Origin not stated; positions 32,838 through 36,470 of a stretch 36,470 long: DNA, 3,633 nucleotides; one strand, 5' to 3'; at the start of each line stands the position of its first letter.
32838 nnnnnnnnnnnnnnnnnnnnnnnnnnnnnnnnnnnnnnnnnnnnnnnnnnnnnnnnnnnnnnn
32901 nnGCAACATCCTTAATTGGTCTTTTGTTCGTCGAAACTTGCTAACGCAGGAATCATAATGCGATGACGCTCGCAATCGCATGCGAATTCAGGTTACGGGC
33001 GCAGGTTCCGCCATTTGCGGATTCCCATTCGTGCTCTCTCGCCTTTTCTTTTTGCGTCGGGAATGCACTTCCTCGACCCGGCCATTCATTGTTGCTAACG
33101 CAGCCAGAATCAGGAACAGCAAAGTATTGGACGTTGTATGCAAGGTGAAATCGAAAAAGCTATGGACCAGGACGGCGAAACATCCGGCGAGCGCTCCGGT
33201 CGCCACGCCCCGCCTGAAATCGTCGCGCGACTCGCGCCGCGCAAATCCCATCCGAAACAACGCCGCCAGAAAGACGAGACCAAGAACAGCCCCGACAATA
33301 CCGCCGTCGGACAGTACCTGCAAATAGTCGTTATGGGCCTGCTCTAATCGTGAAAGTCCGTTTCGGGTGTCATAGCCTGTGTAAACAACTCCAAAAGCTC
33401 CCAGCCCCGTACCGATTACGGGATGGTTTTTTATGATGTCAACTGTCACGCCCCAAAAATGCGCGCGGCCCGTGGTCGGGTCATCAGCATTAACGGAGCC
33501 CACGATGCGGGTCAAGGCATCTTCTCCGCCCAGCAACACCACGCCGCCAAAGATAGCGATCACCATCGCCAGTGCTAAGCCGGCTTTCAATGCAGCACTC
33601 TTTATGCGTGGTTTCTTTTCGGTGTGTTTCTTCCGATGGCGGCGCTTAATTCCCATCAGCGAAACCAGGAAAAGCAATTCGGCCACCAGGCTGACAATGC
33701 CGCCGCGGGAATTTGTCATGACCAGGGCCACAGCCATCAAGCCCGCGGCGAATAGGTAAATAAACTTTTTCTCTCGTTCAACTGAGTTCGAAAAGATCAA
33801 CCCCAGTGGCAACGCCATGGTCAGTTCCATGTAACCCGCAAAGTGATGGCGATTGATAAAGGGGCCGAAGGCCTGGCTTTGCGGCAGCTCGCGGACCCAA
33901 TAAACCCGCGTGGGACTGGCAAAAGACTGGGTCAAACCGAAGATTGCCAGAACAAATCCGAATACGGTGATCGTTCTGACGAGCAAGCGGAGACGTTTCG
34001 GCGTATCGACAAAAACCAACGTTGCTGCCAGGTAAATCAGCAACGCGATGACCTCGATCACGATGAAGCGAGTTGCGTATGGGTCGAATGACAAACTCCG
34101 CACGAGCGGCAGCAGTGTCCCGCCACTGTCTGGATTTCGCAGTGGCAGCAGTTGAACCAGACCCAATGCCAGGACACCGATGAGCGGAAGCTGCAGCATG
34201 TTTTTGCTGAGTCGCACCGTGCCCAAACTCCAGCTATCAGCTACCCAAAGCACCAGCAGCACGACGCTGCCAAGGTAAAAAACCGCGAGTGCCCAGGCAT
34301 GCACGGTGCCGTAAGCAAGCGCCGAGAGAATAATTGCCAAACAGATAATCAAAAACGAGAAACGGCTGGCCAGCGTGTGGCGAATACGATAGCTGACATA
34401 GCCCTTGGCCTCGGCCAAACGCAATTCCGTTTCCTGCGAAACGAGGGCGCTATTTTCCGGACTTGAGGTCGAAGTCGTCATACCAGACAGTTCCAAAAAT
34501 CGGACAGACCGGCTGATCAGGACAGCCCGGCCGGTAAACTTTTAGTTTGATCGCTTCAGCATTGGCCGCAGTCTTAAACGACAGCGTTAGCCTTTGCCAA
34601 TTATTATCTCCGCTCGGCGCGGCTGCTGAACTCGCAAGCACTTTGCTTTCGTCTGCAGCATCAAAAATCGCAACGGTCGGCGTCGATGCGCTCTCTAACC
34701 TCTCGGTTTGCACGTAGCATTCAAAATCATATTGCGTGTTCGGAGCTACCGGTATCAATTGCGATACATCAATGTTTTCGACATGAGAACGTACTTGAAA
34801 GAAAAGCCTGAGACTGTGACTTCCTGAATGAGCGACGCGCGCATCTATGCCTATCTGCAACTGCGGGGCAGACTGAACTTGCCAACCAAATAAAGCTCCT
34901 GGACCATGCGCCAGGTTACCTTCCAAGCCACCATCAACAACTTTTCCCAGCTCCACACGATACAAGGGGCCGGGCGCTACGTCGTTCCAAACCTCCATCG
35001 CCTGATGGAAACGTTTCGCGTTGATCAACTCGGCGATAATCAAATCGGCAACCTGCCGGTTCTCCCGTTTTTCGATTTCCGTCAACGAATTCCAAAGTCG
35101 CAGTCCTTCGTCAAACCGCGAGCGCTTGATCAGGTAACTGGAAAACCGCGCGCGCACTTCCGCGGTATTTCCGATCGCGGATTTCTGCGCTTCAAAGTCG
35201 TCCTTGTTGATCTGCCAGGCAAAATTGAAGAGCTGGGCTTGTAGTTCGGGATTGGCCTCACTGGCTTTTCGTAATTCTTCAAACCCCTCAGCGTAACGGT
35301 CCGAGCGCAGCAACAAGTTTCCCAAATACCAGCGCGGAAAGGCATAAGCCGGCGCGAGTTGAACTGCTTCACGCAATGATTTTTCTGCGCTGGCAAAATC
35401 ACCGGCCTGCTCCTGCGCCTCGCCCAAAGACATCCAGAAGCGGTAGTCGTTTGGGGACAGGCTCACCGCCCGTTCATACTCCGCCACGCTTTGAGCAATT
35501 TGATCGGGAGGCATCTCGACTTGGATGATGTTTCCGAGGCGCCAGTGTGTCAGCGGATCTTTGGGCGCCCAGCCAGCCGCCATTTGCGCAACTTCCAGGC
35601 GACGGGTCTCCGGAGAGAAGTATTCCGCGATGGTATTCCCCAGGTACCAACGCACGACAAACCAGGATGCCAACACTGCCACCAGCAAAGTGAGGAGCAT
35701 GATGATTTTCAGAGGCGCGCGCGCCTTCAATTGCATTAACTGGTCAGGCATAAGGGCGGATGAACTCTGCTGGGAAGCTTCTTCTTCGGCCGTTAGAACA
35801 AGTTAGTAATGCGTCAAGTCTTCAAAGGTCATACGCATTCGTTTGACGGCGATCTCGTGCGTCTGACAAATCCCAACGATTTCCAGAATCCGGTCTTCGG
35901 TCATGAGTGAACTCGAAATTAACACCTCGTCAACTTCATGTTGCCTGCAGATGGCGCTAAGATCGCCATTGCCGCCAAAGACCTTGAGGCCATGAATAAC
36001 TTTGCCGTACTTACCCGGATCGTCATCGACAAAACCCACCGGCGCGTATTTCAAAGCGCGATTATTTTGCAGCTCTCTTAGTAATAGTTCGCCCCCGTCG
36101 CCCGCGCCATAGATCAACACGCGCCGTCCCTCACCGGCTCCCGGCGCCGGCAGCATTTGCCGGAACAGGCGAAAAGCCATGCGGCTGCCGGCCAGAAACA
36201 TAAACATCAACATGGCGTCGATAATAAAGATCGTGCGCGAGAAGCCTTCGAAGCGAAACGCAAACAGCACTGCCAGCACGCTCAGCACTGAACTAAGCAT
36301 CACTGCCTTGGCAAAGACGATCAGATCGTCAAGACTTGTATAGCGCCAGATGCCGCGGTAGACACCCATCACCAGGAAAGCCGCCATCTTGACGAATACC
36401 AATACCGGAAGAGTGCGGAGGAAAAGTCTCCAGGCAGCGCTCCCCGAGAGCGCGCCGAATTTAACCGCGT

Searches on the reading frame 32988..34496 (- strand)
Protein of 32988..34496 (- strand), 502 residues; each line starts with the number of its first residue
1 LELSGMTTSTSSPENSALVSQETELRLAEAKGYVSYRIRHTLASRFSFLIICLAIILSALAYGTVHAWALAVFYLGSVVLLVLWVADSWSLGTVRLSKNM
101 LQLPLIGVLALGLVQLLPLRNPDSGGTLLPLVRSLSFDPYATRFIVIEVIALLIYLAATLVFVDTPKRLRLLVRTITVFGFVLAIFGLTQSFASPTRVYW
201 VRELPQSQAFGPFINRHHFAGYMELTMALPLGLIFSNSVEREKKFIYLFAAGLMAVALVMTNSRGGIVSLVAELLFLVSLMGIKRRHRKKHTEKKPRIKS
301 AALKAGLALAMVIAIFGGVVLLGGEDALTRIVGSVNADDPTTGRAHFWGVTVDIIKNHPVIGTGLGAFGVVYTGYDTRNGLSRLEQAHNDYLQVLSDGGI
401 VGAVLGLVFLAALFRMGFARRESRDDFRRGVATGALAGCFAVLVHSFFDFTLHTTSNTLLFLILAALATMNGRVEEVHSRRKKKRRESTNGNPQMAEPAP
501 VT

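Call 5: search_protein_families(library=pfam, proteins=[window:32988-34496:-], max_evalue=0.01)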
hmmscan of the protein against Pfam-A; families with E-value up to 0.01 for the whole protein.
window:32988-34496:- (502 aa): 2 families
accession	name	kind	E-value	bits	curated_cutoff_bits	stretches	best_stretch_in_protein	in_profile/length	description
PF04932.20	Wzy_C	-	6.2e-23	81.7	31.7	1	250-405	2-147/149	O-Antigen ligase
PF11992.13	TgpA_N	-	0.0066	15.9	30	0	146-316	20-178/333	TgpA N-terminal domain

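Call 7: search_protein_families(library=ncbifam, proteins=[window:32988-34496:-], max_evalue=0.01)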
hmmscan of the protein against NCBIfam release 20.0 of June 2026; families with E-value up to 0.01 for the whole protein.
window:32988-34496:- (502 aa): 4 families
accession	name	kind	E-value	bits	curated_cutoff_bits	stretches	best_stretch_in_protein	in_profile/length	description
TIGR00947.1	2A73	equivalog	7.5e-16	58.1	366.4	1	151-469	102-421/425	IctB family putative bicarbonate transporter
TIGR03097.1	PEP_O_lig_1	hypoth_equivalog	1.8e-11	43.5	188.1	1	151-425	109-357/408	putative O-glycosylation ligase, exosortase A system-associated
TIGR04370.1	glyco_rpt_poly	subfamily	0.0015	17.6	40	1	169-323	86-238/396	oligosaccharide repeat unit polymerase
NF037933.1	EpaQ_fam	subfamily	0.0017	17.7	100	1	387-468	298-374/377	EpaQ family protein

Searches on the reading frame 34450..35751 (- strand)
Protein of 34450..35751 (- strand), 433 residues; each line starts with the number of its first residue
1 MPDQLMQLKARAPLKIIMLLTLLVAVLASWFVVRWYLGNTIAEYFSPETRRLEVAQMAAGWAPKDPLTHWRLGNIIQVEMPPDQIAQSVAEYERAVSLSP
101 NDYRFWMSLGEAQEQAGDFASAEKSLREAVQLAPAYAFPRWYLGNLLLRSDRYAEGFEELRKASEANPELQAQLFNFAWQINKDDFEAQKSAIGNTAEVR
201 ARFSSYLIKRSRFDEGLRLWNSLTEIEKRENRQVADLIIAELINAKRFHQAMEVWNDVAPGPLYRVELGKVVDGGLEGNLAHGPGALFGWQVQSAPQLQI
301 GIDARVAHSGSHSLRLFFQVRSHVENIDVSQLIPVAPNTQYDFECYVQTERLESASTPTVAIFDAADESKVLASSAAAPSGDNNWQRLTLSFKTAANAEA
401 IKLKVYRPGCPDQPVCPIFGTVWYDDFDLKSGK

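Call 5: search_protein_families(library=pfam, proteins=[window:34450-35751:-], max_evalue=0.01)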
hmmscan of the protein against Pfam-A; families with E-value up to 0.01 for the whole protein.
window:34450-35751:- (433 aa): 14 families
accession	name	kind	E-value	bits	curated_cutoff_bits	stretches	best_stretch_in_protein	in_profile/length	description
PF07719.23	TPR_2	-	5.5e-10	39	27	1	104-135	2-33/34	Tetratricopeptide repeat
PF13181.12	TPR_8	-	2.8e-09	36.8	25.7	1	103-135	1-33/34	Tetratricopeptide repeat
PF13414.12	TPR_11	-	1.5e-08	34.6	26.8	1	84-117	9-42/42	TPR repeat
PF13432.12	TPR_16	-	3e-08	34.4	32.7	1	85-136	13-64/65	Tetratricopeptide repeat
PF13428.12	TPR_14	-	1.9e-07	31.5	23.5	1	105-136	3-34/44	Tetratricopeptide repeat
PF14559.12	TPR_19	-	2.9e-07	31.1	25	2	115-169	3-57/68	Tetratricopeptide repeat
PF22637.2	CBM_4_9_1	-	8.6e-06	26.5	27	1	329-406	59-133/148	BppA domain 1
PF00515.34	TPR_1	-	4.6e-05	23.5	27.8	1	104-135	2-33/34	Tetratricopeptide repeat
PF13431.12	TPR_17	-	0.00037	21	24.4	1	92-123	2-33/34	Tetratricopeptide repeat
PF13371.12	TPR_9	-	0.00037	20.9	35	1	89-134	15-60/73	Tetratricopeptide repeat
PF23914.1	TPR_CcmH_CycH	-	0.00038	20.8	42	0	99-151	46-98/158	Cytochrome c-type biogenesis protein H TPR domain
PF13429.12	TPR_15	-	0.00049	20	26.2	1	83-170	127-216/280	Tetratricopeptide repeat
PF13424.12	TPR_12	-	0.00069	20.2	30.1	0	108-134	50-76/77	Tetratricopeptide repeat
PF02018.23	CBM_4_9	-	0.00087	20.1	25.9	1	287-407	14-131/136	Carbohydrate binding domain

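Call 7: search_protein_families(library=ncbifam, proteins=[window:34450-35751:-], max_evalue=0.01)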
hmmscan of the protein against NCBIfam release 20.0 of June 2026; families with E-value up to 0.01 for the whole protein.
window:34450-35751:- (433 aa): 7 families
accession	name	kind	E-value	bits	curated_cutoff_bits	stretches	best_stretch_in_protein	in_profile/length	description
TIGR02917.1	PEP_TPR_lipo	equivalog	1.2e-07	30.1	312.2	1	78-182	712-815/899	XrtA/PEP-CTERM system TPR-repeat protein PrsT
NF040959.1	MamA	equivalog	1.4e-06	27.9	200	1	83-171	85-173/204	magnetosome protein MamA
NF033920.0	C39_PA2778_fam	equivalog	4.5e-05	23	150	0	62-134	186-255/255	PA2778 family cysteine peptidase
NF007302.0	PRK09782.1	equivalog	0.00027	19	1223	1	65-185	574-694/990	phage receptor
TIGR02521.1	type_IV_pilW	equivalog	0.0003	20.4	154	1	84-166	46-128/234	type IV pilus biogenesis/stability protein PilW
NF008520.0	PRK11447.1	equivalog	0.0017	16.2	858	1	66-186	268-385/1157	cellulose synthase complex outer membrane protein BcsC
TIGR02552.1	LcrH_SycD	equivalog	0.0042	16.8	104.8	0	98-166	47-115/136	SycD/LcrH family type III secretion system chaperone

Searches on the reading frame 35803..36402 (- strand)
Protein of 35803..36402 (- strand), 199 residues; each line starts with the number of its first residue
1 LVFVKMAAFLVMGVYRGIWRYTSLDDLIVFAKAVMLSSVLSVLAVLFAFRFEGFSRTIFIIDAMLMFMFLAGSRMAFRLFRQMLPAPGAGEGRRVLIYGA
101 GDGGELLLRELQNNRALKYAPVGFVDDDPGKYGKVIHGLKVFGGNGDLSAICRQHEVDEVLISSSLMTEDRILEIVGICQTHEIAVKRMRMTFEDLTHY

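Call 30: search_protein_families(library=pfam, proteins=[window:35803-36402:-], max_evalue=0.0001)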
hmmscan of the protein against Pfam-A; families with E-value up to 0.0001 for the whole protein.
window:35803-36402:- (199 aa): 1 family
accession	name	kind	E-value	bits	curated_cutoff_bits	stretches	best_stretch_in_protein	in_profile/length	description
PF13727.12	CoA_binding_3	-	8.3e-20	71.9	25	1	12-185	3-170/175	CoA-binding domain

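Call 68: search_protein_families(library=ncbifam, proteins=[window:35803-36402:-], max_evalue=0.00001)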
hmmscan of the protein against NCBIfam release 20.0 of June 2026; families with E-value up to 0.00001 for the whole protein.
window:35803-36402:- (199 aa): 4 families
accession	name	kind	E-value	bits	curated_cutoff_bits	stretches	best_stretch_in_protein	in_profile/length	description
TIGR03025.1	EPS_sugtrans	subfamily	3.6e-23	82.5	295.55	1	3-193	38-225/445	exopolysaccharide biosynthesis polyprenyl glycosylphosphotransferase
TIGR03023.1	WcaJ_sugtrans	equivalog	3.1e-22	79.5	410.75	1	2-189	39-226/453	undecaprenyl-phosphate glucose phosphotransferase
TIGR03022.1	WbaP_sugtrans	subfamily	1.7e-08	34.2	403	1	23-180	60-212/456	undecaprenyl-phosphate galactose phosphotransferase WbaP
TIGR03013.1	EpsB_2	subfamily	1.1e-07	31.3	393.35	1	2-165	39-194/443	TIGR03013 family XrtA/PEP-CTERM system glycosyltransferase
